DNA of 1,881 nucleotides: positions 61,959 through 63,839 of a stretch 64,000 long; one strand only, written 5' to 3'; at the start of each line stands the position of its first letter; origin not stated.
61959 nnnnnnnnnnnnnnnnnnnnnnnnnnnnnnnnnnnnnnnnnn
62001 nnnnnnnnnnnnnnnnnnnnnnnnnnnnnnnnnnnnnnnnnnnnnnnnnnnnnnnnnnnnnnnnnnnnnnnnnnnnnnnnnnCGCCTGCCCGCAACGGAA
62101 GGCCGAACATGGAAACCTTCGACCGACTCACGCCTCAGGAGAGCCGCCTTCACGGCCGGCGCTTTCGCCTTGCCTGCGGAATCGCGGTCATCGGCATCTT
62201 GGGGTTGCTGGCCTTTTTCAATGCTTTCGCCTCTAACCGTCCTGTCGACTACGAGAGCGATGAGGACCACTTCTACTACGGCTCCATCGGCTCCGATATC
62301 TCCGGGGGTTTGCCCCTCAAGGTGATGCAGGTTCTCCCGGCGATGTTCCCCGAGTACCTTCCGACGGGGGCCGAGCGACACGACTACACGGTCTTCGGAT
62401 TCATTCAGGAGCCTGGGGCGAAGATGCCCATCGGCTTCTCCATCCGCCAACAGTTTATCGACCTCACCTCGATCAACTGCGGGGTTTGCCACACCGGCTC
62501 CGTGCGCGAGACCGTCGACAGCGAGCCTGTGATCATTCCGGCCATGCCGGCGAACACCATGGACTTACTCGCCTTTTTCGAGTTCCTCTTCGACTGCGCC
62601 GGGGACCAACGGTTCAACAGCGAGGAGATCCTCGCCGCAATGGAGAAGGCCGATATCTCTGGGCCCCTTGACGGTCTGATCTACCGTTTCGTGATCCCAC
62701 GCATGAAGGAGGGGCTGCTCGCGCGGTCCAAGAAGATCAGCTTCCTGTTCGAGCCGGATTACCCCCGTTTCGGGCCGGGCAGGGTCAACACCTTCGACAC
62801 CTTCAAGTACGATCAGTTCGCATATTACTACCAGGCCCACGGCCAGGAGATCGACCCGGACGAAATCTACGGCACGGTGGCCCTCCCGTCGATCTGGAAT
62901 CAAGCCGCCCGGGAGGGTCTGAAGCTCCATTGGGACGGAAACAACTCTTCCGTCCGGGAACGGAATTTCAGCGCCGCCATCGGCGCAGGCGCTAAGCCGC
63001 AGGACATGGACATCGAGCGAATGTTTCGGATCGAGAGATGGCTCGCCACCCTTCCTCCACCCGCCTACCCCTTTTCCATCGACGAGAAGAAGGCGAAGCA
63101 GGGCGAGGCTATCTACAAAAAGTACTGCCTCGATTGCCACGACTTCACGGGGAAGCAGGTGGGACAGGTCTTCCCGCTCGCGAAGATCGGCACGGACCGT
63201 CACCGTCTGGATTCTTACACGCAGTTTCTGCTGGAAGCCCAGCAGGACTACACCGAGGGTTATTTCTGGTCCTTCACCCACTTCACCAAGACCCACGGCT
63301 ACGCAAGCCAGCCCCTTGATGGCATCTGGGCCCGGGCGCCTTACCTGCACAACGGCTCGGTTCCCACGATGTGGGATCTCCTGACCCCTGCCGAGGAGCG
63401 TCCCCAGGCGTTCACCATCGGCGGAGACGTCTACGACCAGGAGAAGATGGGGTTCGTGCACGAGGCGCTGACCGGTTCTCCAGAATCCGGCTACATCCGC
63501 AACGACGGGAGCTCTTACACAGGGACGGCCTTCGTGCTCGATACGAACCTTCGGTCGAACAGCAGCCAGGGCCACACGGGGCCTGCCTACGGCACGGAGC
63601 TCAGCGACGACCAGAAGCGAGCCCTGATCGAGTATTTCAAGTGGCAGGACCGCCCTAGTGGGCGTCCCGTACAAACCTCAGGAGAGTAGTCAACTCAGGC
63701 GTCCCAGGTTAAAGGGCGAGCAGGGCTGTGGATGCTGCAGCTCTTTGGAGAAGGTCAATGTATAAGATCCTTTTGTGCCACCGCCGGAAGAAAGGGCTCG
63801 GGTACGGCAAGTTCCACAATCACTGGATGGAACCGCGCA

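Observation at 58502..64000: Compositionally distinct redox operon: FAD oxidase, duplicated 4-TM protein, di-haem cytochrome c, EthD-like protein, preceded by a Cys-rich hypothetical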

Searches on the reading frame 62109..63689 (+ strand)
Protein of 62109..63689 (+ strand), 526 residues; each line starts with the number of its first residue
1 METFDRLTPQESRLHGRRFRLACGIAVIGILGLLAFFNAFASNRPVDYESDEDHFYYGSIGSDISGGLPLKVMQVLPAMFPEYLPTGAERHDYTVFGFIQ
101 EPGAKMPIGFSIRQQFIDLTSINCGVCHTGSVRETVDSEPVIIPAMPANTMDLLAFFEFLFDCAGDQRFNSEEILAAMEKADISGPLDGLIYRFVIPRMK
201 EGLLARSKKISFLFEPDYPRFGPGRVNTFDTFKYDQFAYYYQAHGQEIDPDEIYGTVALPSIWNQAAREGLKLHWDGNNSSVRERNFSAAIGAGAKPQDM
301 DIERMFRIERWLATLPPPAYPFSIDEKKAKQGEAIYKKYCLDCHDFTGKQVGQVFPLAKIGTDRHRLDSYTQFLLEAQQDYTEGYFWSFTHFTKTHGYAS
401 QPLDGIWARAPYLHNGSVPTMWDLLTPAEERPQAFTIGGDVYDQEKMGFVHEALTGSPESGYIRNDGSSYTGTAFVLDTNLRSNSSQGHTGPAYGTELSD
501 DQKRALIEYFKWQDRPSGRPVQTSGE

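Call 6: search_protein_families(library=pfam, proteins=[window:62109-63689:+], max_evalue=0.01)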
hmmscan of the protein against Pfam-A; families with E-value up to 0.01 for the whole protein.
window:62109-63689:+ (526 aa): 3 families
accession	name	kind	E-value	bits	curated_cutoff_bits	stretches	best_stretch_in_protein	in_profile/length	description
PF21419.2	RoxA-like_Cyt-c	-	2.3e-19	69.1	26.7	1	397-435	1-38/39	RoxA-like, cytochrome c-like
PF13442.11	Cytochrome_CBB3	-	1.5e-07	32.1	27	1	328-355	2-25/68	Cytochrome C oxidase, cbb3-type, subunit III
PF00034.26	Cytochrom_C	-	4.2e-05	25.2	21.3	0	330-364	2-36/90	Cytochrome c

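Call 7: search_protein_families(library=ncbifam, proteins=[window:62109-63689:+], max_evalue=0.01)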
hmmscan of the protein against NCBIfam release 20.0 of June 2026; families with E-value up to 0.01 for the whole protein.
window:62109-63689:+ (526 aa): 4 families
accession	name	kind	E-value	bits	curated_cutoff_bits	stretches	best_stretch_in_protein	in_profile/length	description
NF040606.1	CytoC_perox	subfamily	3.6e-53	181.5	150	2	394-511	422-523/524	di-heme-cytochrome C peroxidase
NF051462.1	RoxC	equivalog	1.2e-21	76.6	900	2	394-433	649-687/812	putative rubber dioxygenase RoxC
NF050034.1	RoxB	equivalog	1.5e-18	66.6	900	1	394-433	477-515/652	rubber dioxygenase RoxB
NF050033.2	RoxA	exception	4.2e-15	55.3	1000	1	392-435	506-548/673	rubber dioxygenase RoxA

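Call 9: find_encoding_contigs(protein=window:62109-63689:+, flank=10000, max_places=10)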
Protein window:62109-63689:+ (526 aa): no gene with exactly this product is on record in the collection.

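Call 11: find_related_loci(query=window:62109-63689:+, collection=genome_contigs, flank=10000)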
Query window:62109-63689:+ (526 aa) in genome_contigs; peptide patterns used: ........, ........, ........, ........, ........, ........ (x = any residue, [..] = any of these).
54 stretches matched a pattern; 7 encode a relative of the query (tblastn E <= 1e-3); 7 distinct loci.
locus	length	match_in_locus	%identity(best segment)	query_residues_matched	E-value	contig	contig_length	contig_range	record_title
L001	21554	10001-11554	72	1-518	0e+0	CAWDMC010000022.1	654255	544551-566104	MAG: uncultured Acidobacteriota bacterium isolate MFD04944.bin.1.7 genome assembly, contig: contig_9824, whole genome sh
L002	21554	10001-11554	72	1-518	0e+0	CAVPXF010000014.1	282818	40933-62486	MAG: uncultured Alphaproteobacteria bacterium isolate MFD01716.bin.2.96 genome assembly, contig: contig_47609, whole gen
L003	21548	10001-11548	72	1-516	0e+0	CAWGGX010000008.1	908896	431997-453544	MAG: uncultured Alphaproteobacteria bacterium isolate MFD01716.bin.2.148 genome assembly, contig: contig_7849, whole gen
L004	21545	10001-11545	71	1-515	0e+0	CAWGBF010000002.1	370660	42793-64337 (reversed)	MAG: uncultured Alphaproteobacteria bacterium isolate MFD06714.bin.1.113 genome assembly, contig: contig_11918, whole ge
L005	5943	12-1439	74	40-515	0e+0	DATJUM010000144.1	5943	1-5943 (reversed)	MAG TPA_asm: Rhizomicrobium sp. isolate SMAG_U15046 k141_2024037, whole genome shotgun sequence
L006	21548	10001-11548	70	1-516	0e+0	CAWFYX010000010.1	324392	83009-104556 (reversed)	MAG: uncultured Acidobacteriaceae bacterium isolate MFD09286.bin.2.100 genome assembly, contig: contig_60336, whole geno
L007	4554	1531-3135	43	12-511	9e-143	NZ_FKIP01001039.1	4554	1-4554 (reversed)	Candidatus Entotheonella palauensis isolate egemina21, whole genome shotgun sequence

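Call 15: search_protein_families(library=pfam, proteins=[L003:11562-12383:+, L003:12679-15642:+, L003:15486-17534:+, L003:6350-8068:-, L006:6319-7956:+, L001:6508-8076:+, L001:8171-9205:+, L001:12583-13470:+, L001:15284-16948:-, L006:13038-14102:-], max_evalue=0.001)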
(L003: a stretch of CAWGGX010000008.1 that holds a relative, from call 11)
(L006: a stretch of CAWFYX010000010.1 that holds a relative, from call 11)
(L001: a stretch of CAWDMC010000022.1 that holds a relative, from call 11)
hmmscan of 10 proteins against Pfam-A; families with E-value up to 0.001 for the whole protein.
L003:11562-12383:+ (273 aa): 1 family
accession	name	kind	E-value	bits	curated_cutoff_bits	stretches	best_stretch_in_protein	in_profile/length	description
PF07110.17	EthD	-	3.5e-10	41.3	22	1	159-227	1-68/96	EthD domain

L003:12679-15642:+ (987 aa): 2 families
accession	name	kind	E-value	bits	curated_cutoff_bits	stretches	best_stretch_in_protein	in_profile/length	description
PF00034.26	Cytochrom_C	-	0.00036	22.2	21.3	0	622-666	2-38/90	Cytochrome c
PF13442.11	Cytochrome_CBB3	-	0.00065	20.4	27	0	620-649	2-28/68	Cytochrome C oxidase, cbb3-type, subunit III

L003:15486-17534:+ (682 aa): 4 families
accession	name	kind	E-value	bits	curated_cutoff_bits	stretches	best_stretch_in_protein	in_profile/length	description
PF05199.19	GMC_oxred_C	-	1.9e-28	100.2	24.6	1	533-667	4-139/139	GMC oxidoreductase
PF00732.25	GMC_oxred_N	-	3.6e-22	79.7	23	1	146-432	15-217/218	GMC oxidoreductase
PF13450.12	NAD_binding_8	-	2.3e-07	31.4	21.9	1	66-120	1-59/68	NAD(P)-binding Rossmann-like domain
PF00890.30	FAD_binding_2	-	6.7e-06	26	20.4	0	63-94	1-32/414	FAD binding domain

L003:6350-8068:- (572 aa): 0 families

L006:6319-7956:+ (545 aa): 7 families
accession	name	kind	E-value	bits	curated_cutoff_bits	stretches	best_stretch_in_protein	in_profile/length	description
PF05199.19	GMC_oxred_C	-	3.9e-17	63.6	24.6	1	461-515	85-139/139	GMC oxidoreductase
PF00732.25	GMC_oxred_N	-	5.6e-14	52.9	23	1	81-270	20-199/218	GMC oxidoreductase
PF01266.30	DAO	-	5.8e-10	39.7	27.9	1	11-42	1-32/353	FAD dependent oxidoreductase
PF00890.30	FAD_binding_2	-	1e-08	35.2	20.4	1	11-43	1-33/414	FAD binding domain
PF13450.12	NAD_binding_8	-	5e-06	27.1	21.9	1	14-43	1-30/68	NAD(P)-binding Rossmann-like domain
PF07992.20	Pyr_redox_2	-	6.6e-05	22.9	26.1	0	10-41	1-32/291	Pyridine nucleotide-disulphide oxidoreductase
PF12831.13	FAD_oxidored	-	0.00085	19.2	27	0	11-42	1-32/416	FAD dependent oxidoreductase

L001:6508-8076:+ (522 aa): 1 family
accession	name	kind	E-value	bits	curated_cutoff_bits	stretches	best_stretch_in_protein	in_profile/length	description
PF01734.28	Patatin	-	8.6e-20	72.2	27.7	1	13-182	1-191/191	Patatin-like phospholipase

L001:8171-9205:+ (344 aa): 5 families
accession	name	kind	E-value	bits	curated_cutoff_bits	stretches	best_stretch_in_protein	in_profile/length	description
PF13565.12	HTH_32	-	2.8e-12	47.5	33.7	1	62-142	2-73/73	Homeodomain-like domain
PF13358.12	DDE_3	-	3.9e-11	43.5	28.6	1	190-337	3-145/146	DDE superfamily endonuclease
PF13384.12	HTH_23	-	1.2e-10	41.3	24.6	1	34-77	6-49/50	Homeodomain-like domain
PF13551.12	HTH_29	-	4.5e-07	30.3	28.1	1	35-88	1-55/64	Winged helix-turn helix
PF13518.12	HTH_28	-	1.4e-06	28.7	25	1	35-82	2-49/52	Helix-turn-helix domain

L001:12583-13470:+ (295 aa): 0 families

L001:15284-16948:- (554 aa): 5 families
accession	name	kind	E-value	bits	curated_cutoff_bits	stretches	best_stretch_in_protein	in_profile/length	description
PF05199.19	GMC_oxred_C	-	3.1e-18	67.1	24.6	1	474-528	85-139/139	GMC oxidoreductase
PF00732.25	GMC_oxred_N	-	1.5e-09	38.4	23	1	93-283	19-199/218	GMC oxidoreductase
PF01266.30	DAO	-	1.3e-05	25.4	27.9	1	24-55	1-32/353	FAD dependent oxidoreductase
PF00890.30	FAD_binding_2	-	1.8e-05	24.5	20.4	1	24-58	1-35/414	FAD binding domain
PF13450.12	NAD_binding_8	-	3.1e-05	24.6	21.9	1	27-56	1-30/68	NAD(P)-binding Rossmann-like domain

L006:13038-14102:- (354 aa): 4 families
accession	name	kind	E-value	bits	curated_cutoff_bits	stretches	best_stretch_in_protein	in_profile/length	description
PF00817.25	IMS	-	2.9e-51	173.7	23.2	1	7-153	1-148/148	impB/mucB/samB family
PF11799.13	IMS_C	-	1.1e-22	80.9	20.7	1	240-345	2-104/109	impB/mucB/samB family C-terminal domain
PF21999.2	IMS_HHH_1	-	1.3e-09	38.8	27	1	179-229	2-53/53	DNA polymerase-iota, thumb domain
PF11798.14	IMS_HHH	-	3.2e-07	30.6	24.4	1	165-195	1-31/32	IMS family HHH motif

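Call 16: find_homologous_proteins(query=window:62109-63689:+, max_evalue=0.00001)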
Query window:62109-63689:+ (526 aa): 5501 proteins with E <= 0.00001 among 8000 candidates; the best 120 are listed.
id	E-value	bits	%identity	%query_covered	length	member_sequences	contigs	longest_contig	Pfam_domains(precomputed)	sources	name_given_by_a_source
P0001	0.0e+0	1242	100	100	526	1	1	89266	PF13442.12,PF21419.3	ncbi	ncbi:MAG: cytochrome c [Acidiferrobacterales bacterium]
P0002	7.9e-287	970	77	98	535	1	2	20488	PF13442.12,PF21419.3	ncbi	-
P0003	2.6e-281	952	76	98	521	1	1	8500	PF13442.12,PF21419.3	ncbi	-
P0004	3.2e-280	949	76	100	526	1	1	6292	PF13442.12,PF21419.3,PF00034.27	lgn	-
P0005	2.0e-278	943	77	98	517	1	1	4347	PF13442.12,PF21419.3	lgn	-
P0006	1.7e-274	930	75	98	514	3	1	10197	PF13442.12,PF21419.3,PF00034.27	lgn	-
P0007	2.8e-270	916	73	98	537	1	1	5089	PF13442.12,PF21419.3,PF00034.27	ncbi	-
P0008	8.6e-270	914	74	97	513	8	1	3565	PF13442.12,PF21419.3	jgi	-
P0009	1.6e-265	900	72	98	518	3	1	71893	PF13442.12,PF21419.3,PF00034.27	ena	-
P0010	8.2e-262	888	71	98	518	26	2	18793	PF13442.12,PF21419.3,PF00034.27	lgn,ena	-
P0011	3.5e-261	886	73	97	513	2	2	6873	PF13442.12,PF21419.3,PF00034.27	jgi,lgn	-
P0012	4.3e-261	885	71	98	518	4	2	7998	PF13442.12,PF21419.3,PF00034.27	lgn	-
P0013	5.1e-260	882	72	98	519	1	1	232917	PF13442.12,PF21419.3,PF00034.27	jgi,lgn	-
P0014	2.5e-257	873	70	98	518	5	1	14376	PF13442.12,PF21419.3,PF00034.27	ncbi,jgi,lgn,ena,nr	ncbi:MAG TPA: cytochrome c [Terriglobia bacterium]|nr:cytochrome c [Terriglobia bacterium]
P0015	5.8e-257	872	70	98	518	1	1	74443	PF13442.12,PF21419.3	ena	-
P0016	8.9e-257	871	71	97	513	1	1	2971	PF13442.12,PF21419.3,PF00034.27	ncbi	-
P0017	2.8e-256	870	70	98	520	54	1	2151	PF13442.12,PF21419.3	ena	-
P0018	9.0e-256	868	69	99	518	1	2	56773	PF13442.12,PF21419.3,PF00034.27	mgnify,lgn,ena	mgnify:CR=1 FL=1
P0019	1.9e-245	834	67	98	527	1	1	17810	PF13442.12,PF21419.3,PF00034.27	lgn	-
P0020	1.1e-240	818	67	98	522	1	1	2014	PF13442.12,PF21419.3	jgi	jgi:hypothetical protein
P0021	5.6e-238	809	66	98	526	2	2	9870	PF13442.12,PF21419.3,PF00034.27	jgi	jgi:hypothetical protein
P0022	2.4e-235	800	67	97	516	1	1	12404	PF13442.12,PF21419.3,PF00034.27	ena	-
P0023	5.9e-235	799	65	96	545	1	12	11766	PF13442.12,PF21419.3,PF00034.27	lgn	-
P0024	5.2e-231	786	64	98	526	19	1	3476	PF13442.12,PF21419.3,PF00034.27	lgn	-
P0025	1.5e-229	781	62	99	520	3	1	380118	PF13442.12,PF21419.3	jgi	jgi:hypothetical protein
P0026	8.6e-229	779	63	96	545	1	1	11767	PF13442.12,PF21419.3,PF00034.27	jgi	jgi:hypothetical protein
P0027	1.8e-225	768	64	98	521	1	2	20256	PF13442.12,PF21419.3,PF00034.27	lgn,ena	-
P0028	3.0e-225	767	64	97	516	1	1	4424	PF13442.12,PF21419.3,PF00034.27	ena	-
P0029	4.1e-225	767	62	99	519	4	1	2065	PF13442.12,PF21419.3,PF00034.27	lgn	-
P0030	8.6e-225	766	62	97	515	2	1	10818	PF13442.12,PF21419.3,PF00034.27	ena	-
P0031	9.6e-225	766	65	97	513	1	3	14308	PF13442.12,PF21419.3,PF00034.27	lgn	-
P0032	1.5e-224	765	72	84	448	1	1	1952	PF13442.12,PF21419.3,PF00034.27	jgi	jgi:cytochrome c5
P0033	1.0e-223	762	62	98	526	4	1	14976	PF13442.12,PF21419.3,PF00034.27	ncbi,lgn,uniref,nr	ncbi:hypothetical protein [Halomonas stenophila]|uniref:Cytochrome c domain-containing protein n=1 T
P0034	4.1e-223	760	62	98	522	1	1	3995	PF13442.12,PF21419.3,PF00034.27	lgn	-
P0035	1.6e-222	758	62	98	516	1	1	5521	PF13442.12,PF21419.3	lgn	-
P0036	1.9e-222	758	61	98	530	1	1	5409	PF13442.12,PF21419.3,PF00034.27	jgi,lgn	jgi:hypothetical protein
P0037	5.5e-221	753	61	97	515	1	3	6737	PF13442.12,PF21419.3,PF00034.27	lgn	-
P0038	1.3e-220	752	65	91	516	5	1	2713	PF13442.12,PF21419.3,PF00034.27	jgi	jgi:hypothetical protein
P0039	2.7e-220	751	63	97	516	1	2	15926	PF13442.12,PF21419.3,PF00034.27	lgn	-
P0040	1.2e-219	749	63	96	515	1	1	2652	PF13442.12,PF21419.3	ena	-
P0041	4.8e-219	747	62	97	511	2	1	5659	PF21419.3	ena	-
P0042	2.2e-218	744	62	98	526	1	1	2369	PF13442.12,PF21419.3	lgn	-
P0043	7.6e-218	743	63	97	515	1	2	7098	PF13442.12,PF21419.3,PF00034.27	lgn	-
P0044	1.1e-217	742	62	98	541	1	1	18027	PF13442.12,PF21419.3,PF00034.27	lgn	-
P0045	2.2e-217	741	63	97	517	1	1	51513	PF13442.12,PF21419.3,PF00034.27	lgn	-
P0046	2.7e-217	741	62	97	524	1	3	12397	PF13442.12,PF21419.3,PF00034.27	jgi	jgi:hypothetical protein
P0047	1.2e-216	739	60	97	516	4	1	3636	PF13442.12,PF21419.3,PF00034.27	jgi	-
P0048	3.2e-216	737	65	91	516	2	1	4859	PF13442.12,PF21419.3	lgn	-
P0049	7.1e-214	730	59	97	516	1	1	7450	PF13442.12,PF21419.3,PF00034.27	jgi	-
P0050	4.8e-213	727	63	97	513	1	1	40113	PF13442.12,PF21419.3,PF00034.27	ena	-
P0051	5.4e-213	727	61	97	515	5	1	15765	PF13442.12,PF21419.3,PF00034.27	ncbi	-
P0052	2.5e-210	718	62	97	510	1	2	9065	PF13442.12,PF21419.3,PF00034.27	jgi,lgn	-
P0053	1.8e-209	715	58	98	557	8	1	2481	PF13442.12,PF21419.3,PF00034.27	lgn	-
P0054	1.2e-208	712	60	97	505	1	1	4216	PF13442.12,PF21419.3,PF00034.27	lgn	-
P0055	2.2e-208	712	59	97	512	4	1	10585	PF13442.12,PF21419.3,PF00034.27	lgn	-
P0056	3.2e-208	711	60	97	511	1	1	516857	PF13442.12,PF21419.3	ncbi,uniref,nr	ncbi:cytochrome c [Qingshengfaniella alkalisoli]|uniref:Cytochrome c n=1 Tax=Qingshengfaniella alkal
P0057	7.1e-208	710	59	97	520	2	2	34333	PF13442.12,PF21419.3,PF00034.27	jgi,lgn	-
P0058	9.8e-208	709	60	97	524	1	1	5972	PF13442.12,PF21419.3,PF00034.27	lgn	-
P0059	7.3e-207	706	59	97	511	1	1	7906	PF13442.12,PF21419.3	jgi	jgi:hypothetical protein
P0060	3.8e-206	704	60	97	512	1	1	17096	PF13442.12,PF21419.3,PF00034.27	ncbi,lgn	ncbi:MAG: hypothetical protein WD969_15410 [Paracoccaceae bacterium]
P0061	2.3e-205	702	59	97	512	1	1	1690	PF13442.12,PF21419.3,PF00034.27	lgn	-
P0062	3.3e-205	701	60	97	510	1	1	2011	PF13442.12,PF21419.3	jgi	jgi:mono/diheme cytochrome c family protein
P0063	1.7e-204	699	58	97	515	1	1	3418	PF13442.12,PF21419.3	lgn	-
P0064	6.5e-202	690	59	97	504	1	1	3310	PF13442.12,PF21419.3,PF00034.27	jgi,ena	-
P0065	1.3e-201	689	60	97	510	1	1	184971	PF13442.12,PF21419.3,PF00034.27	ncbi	-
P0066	1.5e-199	682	57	97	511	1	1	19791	PF13442.12,PF21419.3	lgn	-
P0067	1.7e-199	682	59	97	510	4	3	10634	PF13442.12,PF21419.3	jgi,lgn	-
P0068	5.2e-194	664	57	97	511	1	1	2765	PF13442.12,PF21419.3,PF00034.27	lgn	-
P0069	7.3e-194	664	57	97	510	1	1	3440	PF13442.12,PF21419.3,PF00034.27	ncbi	-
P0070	8.6e-192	657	58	97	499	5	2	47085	PF13442.12,PF21419.3,PF00034.27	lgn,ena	-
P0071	7.7e-189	647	55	97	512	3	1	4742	PF13442.12,PF21419.3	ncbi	-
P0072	2.3e-184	632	55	97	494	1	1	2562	PF13442.12,PF21419.3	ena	-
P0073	4.5e-184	631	56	97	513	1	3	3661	PF13442.12,PF21419.3,PF00034.27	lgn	-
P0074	2.7e-181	622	56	96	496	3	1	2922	PF13442.12,PF21419.3,PF00034.27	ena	-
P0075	6.5e-181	621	55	92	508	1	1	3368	PF13442.12,PF21419.3,PF00034.27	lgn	-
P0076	9.4e-180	617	55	95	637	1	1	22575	PF13442.12,PF21419.3,PF00034.27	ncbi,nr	ncbi:hypothetical protein P4C99_20395 [Pontiellaceae bacterium B1224]|nr:hypothetical protein [Ponti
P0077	2.6e-177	609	56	93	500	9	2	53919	PF13442.12,PF21419.3,PF00034.27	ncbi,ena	-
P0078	5.2e-177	608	56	90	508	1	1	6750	PF13442.12,PF21419.3,PF00034.27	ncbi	-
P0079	4.7e-175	602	55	95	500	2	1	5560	PF13442.12,PF21419.3,PF00034.27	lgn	-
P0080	9.6e-174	597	54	93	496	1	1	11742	PF21419.3,PF00034.27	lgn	-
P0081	1.5e-171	590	52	96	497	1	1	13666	PF13442.12,PF21419.3,PF00034.27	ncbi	ncbi:MAG: hypothetical protein AB8B85_10020 [Paracoccaceae bacterium]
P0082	4.8e-170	585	53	95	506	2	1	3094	PF13442.12,PF21419.3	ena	-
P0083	3.6e-169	582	51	97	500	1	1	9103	PF13442.12,PF21419.3,PF00034.27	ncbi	ncbi:MAG: cytochrome c [Pseudomonadota bacterium]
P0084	1.4e-168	580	53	92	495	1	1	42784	PF13442.12,PF21419.3,PF00034.27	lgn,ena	-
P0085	3.8e-168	579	65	71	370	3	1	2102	PF21419.3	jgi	jgi:hypothetical protein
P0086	1.1e-167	577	54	95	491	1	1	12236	PF13442.12,PF21419.3,PF00034.27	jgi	jgi:cytochrome c5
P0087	5.2e-166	572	53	90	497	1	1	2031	PF13442.12,PF21419.3,PF00034.27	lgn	-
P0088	8.8e-166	571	56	90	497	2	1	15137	PF13442.12,PF21419.3,PF00034.27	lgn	-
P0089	1.9e-165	570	53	90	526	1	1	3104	PF13442.12,PF21419.3,PF00034.27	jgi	jgi:hypothetical protein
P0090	2.2e-165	570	53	93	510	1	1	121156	PF13442.12,PF21419.3,PF00034.27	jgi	jgi:processive rubber oxygenase RoxA-like protein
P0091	2.5e-165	569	53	94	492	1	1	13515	PF13442.12,PF21419.3,PF00034.27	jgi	jgi:mono/diheme cytochrome c family protein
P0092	3.6e-165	569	53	94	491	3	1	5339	PF13442.12,PF21419.3,PF00034.27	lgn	-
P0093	1.8e-164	567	53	90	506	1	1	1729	PF13442.12,PF21419.3,PF00034.27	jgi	-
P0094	2.2e-164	566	54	96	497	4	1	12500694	PF13442.12,PF21419.3,PF00034.27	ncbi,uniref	ncbi:cytochrome c [Sorangium sp. So ce854]|uniref:c-type cytochrome n=1 Tax=Sorangium sp. So ce854 T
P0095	2.8e-164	566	58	82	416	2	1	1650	PF13442.12,PF21419.3,PF00034.27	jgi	jgi:mono/diheme cytochrome c family protein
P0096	1.5e-163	564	52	96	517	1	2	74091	PF13442.12,PF21419.3,PF00034.27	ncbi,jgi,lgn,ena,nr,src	ncbi:MAG TPA: cytochrome c [Chthonomonadaceae bacterium]|nr:cytochrome c [Chthonomonadaceae bacteriu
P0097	2.7e-163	563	52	96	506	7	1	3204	PF13442.12,PF21419.3,PF00034.27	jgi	-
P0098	5.3e-163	562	51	96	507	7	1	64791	PF13442.12,PF21419.3,PF00034.27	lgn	-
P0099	5.4e-163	562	53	93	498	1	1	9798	PF13442.12,PF21419.3,PF00034.27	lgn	-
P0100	5.6e-163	562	51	96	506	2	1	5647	PF13442.12,PF21419.3,PF00034.27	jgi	jgi:hypothetical protein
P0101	7.3e-163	561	55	94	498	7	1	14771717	PF13442.12,PF21419.3,PF00034.27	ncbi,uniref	ncbi:cytochrome c [Sorangium sp. So ce1153]|uniref:c-type cytochrome n=1 Tax=Sorangium sp. So ce1153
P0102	1.3e-162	560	54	90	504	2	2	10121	PF13442.12,PF21419.3,PF00034.27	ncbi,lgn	-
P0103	2.5e-162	560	52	93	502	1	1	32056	PF13442.12,PF21419.3,PF00034.27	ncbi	ncbi:MAG: cytochrome c [Propylenella sp.]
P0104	1.2e-161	557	53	90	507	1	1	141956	PF13442.12,PF21419.3,PF00034.27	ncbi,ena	-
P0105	2.3e-161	556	52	96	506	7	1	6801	PF13442.12,PF21419.3,PF00034.27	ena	-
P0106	2.6e-161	556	52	96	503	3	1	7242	PF13442.12,PF21419.3,PF00034.27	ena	-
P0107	2.9e-161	556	54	90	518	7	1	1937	PF13442.12,PF21419.3,PF00034.27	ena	-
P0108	5.9e-161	555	53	90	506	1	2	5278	PF13442.12,PF21419.3,PF00034.27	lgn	-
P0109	1.0e-160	554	51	96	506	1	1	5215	PF21419.3,PF00034.27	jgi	jgi:hypothetical protein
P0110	1.3e-160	554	52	90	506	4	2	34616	PF13442.12,PF21419.3,PF00034.27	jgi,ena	jgi:mono/diheme cytochrome c family protein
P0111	1.4e-160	554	54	90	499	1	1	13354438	PF13442.12,PF21419.3,PF00034.27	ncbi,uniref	ncbi:c-type cytochrome [Sorangium sp. So ce1000]|uniref:c-type cytochrome n=1 Tax=Sorangium sp. So c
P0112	2.7e-160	553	65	70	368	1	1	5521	PF13442.12,PF21419.3,PF00034.27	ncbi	ncbi:MAG: hypothetical protein WD470_10035 [Rhodospirillaceae bacterium]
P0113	2.9e-160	553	52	96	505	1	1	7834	PF13442.12,PF21419.3,PF00034.27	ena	-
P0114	7.2e-160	551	52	93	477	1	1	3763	PF13442.12,PF21419.3,PF00034.27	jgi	jgi:cytochrome c5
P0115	7.5e-160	551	52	95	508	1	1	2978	PF13442.12,PF21419.3,PF00034.27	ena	-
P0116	7.9e-160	551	52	93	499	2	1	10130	PF13442.12,PF21419.3,PF00034.27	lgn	-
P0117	8.0e-160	551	53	92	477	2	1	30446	PF13442.12,PF21419.3,PF00034.27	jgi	jgi:mono/diheme cytochrome c family protein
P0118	8.8e-160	551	51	96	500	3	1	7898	PF13442.12,PF21419.3,PF00034.27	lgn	-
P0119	8.9e-160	551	52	96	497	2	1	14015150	PF13442.12,PF21419.3,PF00034.27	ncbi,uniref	ncbi:c-type cytochrome [Sorangium sp. So ce131]|uniref:c-type cytochrome n=1 Tax=Sorangium sp. So ce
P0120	1.7e-159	550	53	94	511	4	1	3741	PF13442.12,PF21419.3,PF00034.27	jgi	jgi:hypothetical protein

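Call 18: find_encoding_contigs(protein=P0001, flank=10000, max_places=5)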
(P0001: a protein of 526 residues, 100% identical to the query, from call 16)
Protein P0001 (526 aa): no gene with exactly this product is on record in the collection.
